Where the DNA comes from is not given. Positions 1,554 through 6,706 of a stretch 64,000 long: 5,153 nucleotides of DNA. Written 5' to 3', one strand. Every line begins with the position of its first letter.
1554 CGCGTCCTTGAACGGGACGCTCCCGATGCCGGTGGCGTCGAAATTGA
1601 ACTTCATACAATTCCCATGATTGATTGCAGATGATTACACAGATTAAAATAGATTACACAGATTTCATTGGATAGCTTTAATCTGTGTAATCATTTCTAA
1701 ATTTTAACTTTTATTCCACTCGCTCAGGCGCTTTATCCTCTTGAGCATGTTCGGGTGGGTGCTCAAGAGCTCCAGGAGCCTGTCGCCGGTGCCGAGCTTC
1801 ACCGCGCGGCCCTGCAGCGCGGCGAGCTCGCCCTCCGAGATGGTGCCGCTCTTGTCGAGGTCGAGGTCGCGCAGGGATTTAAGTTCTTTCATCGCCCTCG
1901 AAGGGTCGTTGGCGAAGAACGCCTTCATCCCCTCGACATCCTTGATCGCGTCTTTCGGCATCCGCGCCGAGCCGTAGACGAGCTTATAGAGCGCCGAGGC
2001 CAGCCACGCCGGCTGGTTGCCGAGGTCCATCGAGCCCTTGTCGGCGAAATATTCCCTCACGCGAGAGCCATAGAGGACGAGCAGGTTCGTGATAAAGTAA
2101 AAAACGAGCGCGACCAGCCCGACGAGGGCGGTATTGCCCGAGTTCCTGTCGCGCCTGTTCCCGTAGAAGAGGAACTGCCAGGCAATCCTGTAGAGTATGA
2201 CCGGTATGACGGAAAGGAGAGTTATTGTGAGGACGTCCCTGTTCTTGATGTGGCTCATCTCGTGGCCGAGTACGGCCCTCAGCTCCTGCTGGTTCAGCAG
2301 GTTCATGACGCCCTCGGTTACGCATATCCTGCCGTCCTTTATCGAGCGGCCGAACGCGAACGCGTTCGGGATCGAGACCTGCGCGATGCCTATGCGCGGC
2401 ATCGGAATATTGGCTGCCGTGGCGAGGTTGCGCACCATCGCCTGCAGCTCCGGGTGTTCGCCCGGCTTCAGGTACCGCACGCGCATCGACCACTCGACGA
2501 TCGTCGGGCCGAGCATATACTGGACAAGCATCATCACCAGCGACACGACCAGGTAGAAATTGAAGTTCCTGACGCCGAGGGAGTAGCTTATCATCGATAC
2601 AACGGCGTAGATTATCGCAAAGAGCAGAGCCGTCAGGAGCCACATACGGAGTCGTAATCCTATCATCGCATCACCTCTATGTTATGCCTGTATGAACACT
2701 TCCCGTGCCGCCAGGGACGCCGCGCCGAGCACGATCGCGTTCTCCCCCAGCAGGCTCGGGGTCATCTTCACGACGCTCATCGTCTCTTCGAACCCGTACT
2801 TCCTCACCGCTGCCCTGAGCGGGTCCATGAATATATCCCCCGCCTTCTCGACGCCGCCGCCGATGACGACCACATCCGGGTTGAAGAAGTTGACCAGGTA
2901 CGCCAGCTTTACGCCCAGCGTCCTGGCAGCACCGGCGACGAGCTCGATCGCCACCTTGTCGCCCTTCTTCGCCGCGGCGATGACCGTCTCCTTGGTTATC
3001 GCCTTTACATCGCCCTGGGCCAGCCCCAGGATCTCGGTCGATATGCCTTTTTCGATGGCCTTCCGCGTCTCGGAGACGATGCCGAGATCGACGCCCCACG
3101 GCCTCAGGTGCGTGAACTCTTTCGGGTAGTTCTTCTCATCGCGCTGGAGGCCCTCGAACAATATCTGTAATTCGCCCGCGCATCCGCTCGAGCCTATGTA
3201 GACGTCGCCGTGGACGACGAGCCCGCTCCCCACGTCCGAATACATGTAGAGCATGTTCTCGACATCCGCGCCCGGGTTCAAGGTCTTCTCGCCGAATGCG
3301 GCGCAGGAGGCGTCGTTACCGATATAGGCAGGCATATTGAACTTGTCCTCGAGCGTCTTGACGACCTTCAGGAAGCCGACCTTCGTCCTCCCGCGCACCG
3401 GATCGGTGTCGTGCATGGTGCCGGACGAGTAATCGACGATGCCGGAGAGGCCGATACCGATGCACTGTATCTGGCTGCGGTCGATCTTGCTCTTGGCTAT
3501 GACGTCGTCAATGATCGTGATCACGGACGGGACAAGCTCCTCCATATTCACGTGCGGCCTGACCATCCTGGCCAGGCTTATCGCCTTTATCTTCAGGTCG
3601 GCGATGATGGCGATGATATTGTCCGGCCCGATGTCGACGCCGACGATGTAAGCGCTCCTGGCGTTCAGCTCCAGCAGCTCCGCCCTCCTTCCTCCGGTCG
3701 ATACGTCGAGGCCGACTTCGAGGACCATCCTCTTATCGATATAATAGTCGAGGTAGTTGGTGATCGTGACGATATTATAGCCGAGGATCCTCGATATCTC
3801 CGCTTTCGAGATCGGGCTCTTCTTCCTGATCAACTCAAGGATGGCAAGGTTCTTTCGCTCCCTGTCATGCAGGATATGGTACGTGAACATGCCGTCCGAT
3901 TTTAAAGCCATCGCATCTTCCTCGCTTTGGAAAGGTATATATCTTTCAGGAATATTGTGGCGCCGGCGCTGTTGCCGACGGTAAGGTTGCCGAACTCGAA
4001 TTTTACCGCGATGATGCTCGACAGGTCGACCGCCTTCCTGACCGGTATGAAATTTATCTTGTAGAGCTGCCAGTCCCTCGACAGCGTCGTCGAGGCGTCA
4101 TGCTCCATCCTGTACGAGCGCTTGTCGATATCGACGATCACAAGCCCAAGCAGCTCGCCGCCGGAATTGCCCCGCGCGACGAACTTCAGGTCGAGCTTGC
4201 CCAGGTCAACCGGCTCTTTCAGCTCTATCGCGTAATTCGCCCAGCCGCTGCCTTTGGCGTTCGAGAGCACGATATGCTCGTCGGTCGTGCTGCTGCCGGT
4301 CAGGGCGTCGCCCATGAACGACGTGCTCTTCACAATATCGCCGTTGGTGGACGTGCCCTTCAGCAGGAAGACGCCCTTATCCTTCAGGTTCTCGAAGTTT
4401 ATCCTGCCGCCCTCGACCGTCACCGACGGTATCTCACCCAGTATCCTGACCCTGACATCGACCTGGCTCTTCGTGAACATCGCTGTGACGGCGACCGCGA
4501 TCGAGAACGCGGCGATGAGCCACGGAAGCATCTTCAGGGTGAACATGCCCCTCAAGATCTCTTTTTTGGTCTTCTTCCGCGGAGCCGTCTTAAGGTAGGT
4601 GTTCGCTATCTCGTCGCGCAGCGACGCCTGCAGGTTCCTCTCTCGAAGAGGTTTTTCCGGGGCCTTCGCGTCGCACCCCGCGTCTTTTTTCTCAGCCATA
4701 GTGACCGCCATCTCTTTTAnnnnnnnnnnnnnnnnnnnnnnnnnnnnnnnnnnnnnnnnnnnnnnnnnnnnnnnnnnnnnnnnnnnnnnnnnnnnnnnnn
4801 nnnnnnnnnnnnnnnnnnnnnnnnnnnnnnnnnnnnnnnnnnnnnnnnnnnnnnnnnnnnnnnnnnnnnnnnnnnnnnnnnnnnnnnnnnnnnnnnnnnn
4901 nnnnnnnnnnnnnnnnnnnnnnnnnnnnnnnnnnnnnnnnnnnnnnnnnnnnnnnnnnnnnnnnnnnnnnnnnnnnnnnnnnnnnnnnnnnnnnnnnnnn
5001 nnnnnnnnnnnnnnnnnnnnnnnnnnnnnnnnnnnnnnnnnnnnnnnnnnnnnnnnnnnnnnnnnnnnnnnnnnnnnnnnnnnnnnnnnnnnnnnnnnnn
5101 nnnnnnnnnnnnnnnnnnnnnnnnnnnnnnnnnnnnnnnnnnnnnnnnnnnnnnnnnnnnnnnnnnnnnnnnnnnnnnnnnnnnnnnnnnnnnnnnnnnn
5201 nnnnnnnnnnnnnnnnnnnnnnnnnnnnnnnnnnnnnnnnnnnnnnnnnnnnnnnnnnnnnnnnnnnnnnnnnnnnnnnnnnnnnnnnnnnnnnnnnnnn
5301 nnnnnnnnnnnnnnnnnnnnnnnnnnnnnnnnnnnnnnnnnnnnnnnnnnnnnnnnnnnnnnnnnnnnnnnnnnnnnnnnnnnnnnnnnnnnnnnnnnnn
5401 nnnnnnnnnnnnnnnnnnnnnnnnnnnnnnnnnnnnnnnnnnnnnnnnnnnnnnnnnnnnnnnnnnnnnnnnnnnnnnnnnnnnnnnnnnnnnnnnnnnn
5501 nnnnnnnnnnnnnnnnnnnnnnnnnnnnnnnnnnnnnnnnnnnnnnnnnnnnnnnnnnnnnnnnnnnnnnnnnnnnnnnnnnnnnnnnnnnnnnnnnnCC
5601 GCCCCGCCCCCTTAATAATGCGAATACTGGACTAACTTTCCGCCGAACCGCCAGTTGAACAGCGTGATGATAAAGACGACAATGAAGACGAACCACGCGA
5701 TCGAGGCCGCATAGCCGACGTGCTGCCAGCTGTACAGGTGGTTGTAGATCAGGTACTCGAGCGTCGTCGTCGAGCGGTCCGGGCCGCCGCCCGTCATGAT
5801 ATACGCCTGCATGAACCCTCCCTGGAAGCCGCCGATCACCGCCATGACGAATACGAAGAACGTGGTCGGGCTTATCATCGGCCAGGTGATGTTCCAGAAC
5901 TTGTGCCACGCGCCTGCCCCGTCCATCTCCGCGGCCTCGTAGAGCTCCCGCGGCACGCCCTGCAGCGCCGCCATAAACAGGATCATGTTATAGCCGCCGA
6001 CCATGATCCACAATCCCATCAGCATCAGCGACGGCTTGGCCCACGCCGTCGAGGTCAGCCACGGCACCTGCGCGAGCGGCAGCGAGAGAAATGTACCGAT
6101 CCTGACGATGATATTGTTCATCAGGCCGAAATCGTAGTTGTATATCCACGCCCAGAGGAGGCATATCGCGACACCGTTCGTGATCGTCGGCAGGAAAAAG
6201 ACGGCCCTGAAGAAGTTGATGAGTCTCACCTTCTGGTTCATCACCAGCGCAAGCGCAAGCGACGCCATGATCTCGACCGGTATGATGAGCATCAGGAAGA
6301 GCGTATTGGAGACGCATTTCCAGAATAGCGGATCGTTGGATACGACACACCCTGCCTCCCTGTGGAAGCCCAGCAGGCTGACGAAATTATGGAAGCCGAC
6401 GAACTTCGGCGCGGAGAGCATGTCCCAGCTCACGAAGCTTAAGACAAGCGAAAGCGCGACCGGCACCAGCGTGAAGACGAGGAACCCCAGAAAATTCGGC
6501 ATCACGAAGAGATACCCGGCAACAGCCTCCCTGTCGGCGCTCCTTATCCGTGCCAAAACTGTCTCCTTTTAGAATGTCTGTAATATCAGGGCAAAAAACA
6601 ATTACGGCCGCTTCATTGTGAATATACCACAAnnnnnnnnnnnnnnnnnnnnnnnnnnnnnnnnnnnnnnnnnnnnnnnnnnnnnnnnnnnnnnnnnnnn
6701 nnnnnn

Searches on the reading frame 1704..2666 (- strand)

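Call 10: search_protein_families(library=pfam, proteins=[window:1704-2666:-], max_evalue=0.01)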
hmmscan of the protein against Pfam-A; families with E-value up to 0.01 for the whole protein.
window:1704-2666:- (320 aa): 3 families
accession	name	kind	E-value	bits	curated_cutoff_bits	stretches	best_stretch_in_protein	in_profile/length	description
PF01435.24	Peptidase_M48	-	2.3e-38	132.3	20.3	1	70-317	3-185/186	Peptidase family M48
PF05569.17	Peptidase_M56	-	0.00031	20.5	31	1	39-158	105-222/296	BlaR1 peptidase M56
PF13202.12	EF-hand_5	-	0.0013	18.6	25.9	0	263-283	2-23/25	EF hand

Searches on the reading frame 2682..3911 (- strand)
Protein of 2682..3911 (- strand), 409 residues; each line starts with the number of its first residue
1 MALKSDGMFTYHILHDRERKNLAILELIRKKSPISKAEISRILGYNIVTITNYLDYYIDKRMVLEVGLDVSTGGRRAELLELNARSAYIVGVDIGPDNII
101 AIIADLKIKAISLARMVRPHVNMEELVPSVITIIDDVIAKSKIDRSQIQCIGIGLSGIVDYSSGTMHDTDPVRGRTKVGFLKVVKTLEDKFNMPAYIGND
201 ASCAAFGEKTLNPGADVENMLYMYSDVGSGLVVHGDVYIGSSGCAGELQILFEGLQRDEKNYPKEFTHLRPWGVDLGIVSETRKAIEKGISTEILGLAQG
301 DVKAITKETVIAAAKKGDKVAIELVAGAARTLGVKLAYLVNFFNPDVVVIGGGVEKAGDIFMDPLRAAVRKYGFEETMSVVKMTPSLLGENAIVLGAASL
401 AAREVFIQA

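Call 10: search_protein_families(library=pfam, proteins=[window:2682-3911:-], max_evalue=0.01)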
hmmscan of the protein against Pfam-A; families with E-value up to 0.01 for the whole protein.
window:2682-3911:- (409 aa): 3 families
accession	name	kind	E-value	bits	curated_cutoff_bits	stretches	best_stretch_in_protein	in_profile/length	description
PF00480.26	ROK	-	3.8e-36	125.6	22.9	2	90-248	2-155/294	ROK family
PF01869.26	BcrAD_BadFG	-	0.0011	19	31.5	0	90-166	1-80/271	BadF/BadG/BcrA/BcrD ATPase family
PF13412.12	HTH_24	-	0.0077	16.2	21.9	0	19-53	3-37/48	Winged helix-turn-helix DNA-binding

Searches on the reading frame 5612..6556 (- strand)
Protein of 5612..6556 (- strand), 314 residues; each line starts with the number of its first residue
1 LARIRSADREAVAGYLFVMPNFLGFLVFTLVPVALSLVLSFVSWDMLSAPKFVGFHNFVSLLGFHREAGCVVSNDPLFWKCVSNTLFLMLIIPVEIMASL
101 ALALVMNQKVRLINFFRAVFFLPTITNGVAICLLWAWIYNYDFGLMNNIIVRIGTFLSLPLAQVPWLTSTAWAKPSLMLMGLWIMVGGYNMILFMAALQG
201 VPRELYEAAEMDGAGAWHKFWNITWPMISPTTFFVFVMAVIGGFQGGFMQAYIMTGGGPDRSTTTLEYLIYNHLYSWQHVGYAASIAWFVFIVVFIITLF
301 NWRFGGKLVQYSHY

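Call 9: search_protein_families(library=pfam, proteins=[window:5612-6556:-], max_evalue=0.01)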
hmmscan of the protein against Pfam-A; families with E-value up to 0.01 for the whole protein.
window:5612-6556:- (314 aa): 1 family
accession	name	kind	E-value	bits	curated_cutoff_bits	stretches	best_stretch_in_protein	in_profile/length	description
PF00528.27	BPD_transp_1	-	6.9e-14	52.4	26.4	1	97-298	3-172/184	Binding-protein-dependent transport system inner membrane component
